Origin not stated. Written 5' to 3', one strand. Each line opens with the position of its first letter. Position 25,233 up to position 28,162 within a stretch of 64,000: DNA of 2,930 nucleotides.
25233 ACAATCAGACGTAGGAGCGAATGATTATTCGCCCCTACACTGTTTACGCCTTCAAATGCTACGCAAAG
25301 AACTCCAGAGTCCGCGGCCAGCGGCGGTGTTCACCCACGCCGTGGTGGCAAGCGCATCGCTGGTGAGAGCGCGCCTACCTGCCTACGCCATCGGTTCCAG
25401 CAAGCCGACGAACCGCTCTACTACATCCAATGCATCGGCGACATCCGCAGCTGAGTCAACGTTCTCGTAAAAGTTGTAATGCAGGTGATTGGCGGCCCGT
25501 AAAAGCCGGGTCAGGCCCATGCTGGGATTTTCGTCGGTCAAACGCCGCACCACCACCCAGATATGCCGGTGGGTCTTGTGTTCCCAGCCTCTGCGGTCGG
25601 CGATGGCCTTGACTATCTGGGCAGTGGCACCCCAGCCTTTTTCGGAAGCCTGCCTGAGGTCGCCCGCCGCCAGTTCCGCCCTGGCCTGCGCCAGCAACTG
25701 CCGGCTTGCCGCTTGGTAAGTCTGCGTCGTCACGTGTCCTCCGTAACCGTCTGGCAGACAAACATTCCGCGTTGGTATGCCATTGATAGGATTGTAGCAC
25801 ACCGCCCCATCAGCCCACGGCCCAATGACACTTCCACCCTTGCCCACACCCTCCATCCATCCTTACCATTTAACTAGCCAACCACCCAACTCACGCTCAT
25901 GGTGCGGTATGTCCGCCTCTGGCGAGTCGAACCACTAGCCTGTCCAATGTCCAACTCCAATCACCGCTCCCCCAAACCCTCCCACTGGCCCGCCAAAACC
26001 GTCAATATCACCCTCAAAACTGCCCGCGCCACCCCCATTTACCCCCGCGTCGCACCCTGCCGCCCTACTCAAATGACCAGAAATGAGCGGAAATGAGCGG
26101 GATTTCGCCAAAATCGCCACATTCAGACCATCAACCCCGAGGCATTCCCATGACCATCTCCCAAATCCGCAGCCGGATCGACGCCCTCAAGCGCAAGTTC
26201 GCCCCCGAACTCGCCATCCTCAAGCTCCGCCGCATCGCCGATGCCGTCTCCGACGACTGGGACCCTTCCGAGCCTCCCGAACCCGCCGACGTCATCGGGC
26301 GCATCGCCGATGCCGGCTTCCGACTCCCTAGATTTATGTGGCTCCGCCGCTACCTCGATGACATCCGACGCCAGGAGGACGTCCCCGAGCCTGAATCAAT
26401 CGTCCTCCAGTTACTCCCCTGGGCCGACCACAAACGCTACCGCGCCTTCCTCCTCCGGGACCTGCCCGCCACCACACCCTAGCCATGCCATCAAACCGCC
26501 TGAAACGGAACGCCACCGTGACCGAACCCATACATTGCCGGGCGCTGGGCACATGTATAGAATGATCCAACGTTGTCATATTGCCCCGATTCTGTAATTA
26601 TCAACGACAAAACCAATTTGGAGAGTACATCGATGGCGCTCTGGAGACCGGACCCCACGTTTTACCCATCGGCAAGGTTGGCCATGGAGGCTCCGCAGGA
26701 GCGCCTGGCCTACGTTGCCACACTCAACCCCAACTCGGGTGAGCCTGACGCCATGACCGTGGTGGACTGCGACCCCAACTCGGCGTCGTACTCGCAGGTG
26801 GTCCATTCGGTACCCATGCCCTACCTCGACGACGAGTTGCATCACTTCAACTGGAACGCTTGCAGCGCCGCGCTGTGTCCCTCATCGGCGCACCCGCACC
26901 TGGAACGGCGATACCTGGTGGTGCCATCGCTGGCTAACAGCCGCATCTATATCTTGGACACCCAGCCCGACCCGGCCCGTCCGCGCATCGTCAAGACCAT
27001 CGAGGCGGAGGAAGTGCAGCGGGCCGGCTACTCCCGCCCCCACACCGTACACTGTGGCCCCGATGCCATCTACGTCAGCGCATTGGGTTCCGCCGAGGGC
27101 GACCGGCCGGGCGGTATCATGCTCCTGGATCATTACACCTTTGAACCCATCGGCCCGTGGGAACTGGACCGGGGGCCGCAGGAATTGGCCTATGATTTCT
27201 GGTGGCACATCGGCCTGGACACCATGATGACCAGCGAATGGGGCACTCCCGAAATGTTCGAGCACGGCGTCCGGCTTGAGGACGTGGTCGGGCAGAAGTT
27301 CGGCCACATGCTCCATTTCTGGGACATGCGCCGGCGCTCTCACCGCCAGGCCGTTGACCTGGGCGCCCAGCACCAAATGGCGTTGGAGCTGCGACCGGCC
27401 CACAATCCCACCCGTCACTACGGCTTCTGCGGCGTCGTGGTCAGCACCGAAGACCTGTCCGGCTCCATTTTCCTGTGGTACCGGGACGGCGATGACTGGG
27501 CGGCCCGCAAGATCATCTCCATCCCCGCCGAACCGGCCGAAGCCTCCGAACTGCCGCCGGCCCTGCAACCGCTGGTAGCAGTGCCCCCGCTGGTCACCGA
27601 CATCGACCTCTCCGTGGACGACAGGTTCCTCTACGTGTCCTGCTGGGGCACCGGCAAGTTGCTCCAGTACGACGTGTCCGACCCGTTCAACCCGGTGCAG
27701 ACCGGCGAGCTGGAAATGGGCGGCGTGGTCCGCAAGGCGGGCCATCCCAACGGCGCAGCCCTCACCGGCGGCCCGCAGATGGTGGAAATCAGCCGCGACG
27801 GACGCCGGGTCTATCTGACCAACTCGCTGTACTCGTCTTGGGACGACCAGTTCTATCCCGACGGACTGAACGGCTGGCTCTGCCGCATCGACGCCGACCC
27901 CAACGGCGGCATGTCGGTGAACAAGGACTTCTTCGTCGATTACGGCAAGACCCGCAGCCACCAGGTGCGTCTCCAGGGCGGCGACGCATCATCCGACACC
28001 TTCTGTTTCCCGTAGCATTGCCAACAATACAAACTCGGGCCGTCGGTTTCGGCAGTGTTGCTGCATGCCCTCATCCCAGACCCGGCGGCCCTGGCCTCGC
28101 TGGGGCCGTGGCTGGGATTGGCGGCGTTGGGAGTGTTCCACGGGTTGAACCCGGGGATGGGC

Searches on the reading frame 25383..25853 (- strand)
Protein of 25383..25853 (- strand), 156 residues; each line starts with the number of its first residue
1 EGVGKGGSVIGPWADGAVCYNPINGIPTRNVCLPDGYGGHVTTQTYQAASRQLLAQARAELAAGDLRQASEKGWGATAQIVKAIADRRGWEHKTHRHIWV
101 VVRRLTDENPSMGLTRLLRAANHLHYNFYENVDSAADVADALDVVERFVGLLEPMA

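Call 22: search_protein_families(library=pfam, proteins=[window:25383-25853:-], max_evalue=0.01)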
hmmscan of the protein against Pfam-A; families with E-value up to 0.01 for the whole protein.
window:25383-25853:- (156 aa): 1 family
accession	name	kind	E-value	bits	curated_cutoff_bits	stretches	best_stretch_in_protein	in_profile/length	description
PF05942.16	PaREP1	-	1.8e-16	60.5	24.4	1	48-149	4-115/115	Archaeal PaREP1/PaREP8 family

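Call 32: search_solved_structures(query=window:25383-25853:-, max_evalue=10, show_alignments=2)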
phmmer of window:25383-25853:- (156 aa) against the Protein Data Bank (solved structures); distinct sequences matched with E-value up to 10: 0.

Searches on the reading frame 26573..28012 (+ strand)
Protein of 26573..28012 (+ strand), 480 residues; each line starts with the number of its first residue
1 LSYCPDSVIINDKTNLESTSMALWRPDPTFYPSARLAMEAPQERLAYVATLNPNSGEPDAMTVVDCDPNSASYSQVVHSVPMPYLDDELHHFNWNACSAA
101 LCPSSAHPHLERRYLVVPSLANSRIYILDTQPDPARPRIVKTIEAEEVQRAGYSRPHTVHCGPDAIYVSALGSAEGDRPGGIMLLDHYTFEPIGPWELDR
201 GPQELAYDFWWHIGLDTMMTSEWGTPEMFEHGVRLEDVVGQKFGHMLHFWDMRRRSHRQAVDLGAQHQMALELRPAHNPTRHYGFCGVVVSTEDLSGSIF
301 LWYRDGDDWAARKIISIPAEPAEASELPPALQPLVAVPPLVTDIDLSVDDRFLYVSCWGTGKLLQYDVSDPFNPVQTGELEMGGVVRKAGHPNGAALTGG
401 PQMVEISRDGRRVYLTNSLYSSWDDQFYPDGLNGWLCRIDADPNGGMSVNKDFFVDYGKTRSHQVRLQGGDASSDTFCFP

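Call 22: search_protein_families(library=pfam, proteins=[window:26573-28012:+], max_evalue=0.01)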
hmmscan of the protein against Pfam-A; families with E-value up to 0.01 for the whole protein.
window:26573-28012:+ (480 aa): 1 family
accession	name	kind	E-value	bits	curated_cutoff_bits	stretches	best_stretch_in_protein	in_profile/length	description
PF05694.17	SBP56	-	4.4e-187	622.8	34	1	25-478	2-453/453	56kDa selenium binding protein (SBP56)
